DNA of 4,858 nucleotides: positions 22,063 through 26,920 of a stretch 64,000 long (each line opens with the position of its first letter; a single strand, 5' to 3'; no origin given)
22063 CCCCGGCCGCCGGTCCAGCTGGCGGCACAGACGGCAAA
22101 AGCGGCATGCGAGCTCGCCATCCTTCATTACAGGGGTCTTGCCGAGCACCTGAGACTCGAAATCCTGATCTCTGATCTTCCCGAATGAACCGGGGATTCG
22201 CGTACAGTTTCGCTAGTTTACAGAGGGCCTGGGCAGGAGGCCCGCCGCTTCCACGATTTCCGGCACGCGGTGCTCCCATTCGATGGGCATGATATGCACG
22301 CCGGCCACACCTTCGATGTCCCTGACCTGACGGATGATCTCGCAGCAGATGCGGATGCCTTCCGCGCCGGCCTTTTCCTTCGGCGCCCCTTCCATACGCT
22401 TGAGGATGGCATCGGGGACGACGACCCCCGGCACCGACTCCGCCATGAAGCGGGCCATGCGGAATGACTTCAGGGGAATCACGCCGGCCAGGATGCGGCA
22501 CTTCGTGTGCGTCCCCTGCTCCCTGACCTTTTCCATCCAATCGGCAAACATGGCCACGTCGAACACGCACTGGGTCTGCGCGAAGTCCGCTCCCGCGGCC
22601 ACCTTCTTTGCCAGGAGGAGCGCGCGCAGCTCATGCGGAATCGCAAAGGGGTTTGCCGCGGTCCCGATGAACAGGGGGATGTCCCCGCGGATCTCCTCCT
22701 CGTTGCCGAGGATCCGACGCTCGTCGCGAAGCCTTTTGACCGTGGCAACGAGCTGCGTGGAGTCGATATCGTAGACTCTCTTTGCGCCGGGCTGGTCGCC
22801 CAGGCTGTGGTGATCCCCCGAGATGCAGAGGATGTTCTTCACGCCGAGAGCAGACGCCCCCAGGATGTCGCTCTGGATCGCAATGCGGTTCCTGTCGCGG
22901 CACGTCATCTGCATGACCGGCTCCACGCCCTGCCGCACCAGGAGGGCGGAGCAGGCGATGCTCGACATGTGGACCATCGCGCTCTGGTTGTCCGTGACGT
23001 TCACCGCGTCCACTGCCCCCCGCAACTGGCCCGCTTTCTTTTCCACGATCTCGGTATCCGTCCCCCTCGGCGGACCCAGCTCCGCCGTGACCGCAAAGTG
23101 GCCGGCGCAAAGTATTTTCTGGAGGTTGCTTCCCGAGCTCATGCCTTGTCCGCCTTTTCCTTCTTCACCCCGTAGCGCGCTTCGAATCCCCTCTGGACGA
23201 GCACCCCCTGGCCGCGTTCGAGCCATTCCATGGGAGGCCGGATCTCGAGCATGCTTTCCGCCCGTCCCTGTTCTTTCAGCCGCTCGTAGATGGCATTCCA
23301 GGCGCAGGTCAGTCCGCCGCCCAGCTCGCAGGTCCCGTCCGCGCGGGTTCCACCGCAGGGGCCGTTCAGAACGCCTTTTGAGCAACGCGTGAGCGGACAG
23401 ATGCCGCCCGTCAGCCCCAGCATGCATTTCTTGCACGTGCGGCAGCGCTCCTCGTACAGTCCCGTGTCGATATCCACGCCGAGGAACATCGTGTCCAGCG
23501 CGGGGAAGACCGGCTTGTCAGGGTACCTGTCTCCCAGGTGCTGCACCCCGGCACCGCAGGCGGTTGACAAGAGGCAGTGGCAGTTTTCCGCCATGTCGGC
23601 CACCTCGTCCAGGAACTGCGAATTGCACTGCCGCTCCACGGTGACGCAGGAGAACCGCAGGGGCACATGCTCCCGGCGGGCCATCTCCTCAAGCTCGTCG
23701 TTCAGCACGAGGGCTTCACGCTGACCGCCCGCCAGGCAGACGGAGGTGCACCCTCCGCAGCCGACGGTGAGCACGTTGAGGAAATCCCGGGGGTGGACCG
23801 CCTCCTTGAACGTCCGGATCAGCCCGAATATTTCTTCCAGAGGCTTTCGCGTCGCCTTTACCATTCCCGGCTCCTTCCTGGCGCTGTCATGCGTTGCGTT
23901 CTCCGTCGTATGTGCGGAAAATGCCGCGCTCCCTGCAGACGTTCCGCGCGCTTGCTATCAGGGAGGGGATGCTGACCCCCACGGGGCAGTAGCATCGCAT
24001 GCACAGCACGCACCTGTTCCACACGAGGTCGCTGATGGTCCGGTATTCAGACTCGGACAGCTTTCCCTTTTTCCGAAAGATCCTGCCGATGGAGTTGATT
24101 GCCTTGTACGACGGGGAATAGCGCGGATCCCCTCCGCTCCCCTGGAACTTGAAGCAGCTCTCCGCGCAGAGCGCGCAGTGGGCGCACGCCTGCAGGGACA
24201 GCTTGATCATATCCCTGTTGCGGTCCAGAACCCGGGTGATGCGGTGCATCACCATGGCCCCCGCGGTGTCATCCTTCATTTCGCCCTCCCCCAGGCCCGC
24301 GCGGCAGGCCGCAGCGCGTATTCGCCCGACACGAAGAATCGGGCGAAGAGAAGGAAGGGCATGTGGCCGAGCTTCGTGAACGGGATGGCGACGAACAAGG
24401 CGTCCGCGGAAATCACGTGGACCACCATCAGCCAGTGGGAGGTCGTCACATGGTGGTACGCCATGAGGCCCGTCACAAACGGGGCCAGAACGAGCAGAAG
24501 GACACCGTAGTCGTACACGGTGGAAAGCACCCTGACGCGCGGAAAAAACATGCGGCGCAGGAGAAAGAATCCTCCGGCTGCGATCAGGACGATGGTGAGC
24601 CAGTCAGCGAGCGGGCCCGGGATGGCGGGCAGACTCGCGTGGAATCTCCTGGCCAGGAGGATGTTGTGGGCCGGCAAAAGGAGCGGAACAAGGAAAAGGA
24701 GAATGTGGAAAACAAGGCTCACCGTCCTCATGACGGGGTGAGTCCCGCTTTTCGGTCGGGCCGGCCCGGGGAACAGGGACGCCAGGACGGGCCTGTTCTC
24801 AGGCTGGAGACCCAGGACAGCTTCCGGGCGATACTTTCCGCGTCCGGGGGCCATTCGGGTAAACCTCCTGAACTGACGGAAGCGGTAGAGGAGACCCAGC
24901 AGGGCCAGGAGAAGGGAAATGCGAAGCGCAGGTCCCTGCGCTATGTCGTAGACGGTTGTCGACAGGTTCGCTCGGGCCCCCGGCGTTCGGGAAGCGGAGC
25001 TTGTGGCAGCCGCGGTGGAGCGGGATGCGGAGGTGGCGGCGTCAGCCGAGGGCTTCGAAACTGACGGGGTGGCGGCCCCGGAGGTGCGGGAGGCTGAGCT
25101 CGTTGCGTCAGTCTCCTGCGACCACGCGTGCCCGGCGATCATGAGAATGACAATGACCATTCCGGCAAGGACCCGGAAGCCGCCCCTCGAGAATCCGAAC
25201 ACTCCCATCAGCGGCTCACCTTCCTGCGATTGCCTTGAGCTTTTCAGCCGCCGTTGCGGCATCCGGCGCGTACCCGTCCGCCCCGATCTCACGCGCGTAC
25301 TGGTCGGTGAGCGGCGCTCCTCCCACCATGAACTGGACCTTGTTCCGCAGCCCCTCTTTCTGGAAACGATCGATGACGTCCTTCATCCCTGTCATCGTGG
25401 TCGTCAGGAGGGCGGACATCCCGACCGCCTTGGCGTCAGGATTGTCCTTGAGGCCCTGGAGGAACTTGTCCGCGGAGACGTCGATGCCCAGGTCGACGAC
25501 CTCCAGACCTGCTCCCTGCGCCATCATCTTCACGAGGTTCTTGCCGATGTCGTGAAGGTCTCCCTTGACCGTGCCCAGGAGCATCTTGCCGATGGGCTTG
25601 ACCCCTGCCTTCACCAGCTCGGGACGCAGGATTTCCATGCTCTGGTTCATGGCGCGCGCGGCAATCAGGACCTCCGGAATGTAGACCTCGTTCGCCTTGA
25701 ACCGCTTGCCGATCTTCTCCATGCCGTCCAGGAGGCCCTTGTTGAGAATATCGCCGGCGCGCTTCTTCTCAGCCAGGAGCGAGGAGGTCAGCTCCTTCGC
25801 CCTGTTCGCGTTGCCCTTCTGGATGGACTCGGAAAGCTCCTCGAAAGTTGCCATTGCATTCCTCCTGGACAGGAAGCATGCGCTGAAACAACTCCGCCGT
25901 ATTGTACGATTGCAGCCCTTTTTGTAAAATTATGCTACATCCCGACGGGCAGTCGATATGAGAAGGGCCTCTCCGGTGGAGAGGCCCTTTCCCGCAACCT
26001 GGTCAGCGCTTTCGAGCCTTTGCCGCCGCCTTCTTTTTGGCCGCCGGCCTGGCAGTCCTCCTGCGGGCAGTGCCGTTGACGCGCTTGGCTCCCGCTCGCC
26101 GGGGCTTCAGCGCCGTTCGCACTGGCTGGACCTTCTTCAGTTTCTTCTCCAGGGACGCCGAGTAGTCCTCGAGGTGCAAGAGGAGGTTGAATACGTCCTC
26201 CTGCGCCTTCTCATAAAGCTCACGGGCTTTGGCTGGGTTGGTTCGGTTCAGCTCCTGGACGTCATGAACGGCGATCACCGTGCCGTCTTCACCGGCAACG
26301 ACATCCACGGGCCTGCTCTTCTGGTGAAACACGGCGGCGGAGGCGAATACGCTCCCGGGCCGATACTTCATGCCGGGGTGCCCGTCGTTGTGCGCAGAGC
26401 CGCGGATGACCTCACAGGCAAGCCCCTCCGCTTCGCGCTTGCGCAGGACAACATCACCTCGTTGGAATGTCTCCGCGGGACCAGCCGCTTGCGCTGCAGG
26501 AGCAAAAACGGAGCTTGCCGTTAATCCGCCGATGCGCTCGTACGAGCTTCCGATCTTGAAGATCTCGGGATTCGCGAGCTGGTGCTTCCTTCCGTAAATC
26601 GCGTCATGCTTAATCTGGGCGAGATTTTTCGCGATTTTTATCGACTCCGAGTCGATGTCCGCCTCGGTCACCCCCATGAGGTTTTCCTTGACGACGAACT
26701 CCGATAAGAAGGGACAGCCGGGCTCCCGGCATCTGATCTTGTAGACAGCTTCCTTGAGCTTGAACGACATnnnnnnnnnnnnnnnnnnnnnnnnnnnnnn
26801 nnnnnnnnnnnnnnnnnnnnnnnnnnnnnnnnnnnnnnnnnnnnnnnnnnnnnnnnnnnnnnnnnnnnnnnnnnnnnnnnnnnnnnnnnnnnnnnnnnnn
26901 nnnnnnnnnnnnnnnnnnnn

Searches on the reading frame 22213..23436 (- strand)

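Call 65: search_protein_families(library=pfam, proteins=[window:22213-23436:-], max_evalue=0.00001)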
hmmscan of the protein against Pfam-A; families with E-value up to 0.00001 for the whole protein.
window:22213-23436:- (407 aa): 1 family
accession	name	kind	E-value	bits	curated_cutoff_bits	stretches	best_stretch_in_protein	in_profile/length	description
PF02219.23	MTHFR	-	1.9e-39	136.2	24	1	105-399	2-287/287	Methylenetetrahydrofolate reductase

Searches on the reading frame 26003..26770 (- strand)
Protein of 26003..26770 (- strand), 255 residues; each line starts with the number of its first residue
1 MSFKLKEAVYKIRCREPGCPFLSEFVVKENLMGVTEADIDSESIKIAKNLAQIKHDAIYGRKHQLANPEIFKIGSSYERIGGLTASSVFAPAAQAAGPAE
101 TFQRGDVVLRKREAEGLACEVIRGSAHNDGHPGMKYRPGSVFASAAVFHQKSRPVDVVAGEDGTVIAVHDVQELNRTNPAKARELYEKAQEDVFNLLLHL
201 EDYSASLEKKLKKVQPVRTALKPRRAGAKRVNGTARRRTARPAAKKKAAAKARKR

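Call 19: search_protein_families(library=pfam, proteins=[window:26003-26770:-], max_evalue=0.001)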
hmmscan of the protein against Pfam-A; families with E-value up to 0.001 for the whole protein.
window:26003-26770:- (255 aa): 1 family
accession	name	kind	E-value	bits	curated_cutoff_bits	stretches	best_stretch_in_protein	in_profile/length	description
PF00027.35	cNMP_binding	-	0.00052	20.4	27.5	1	101-168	3-77/89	Cyclic nucleotide-binding domain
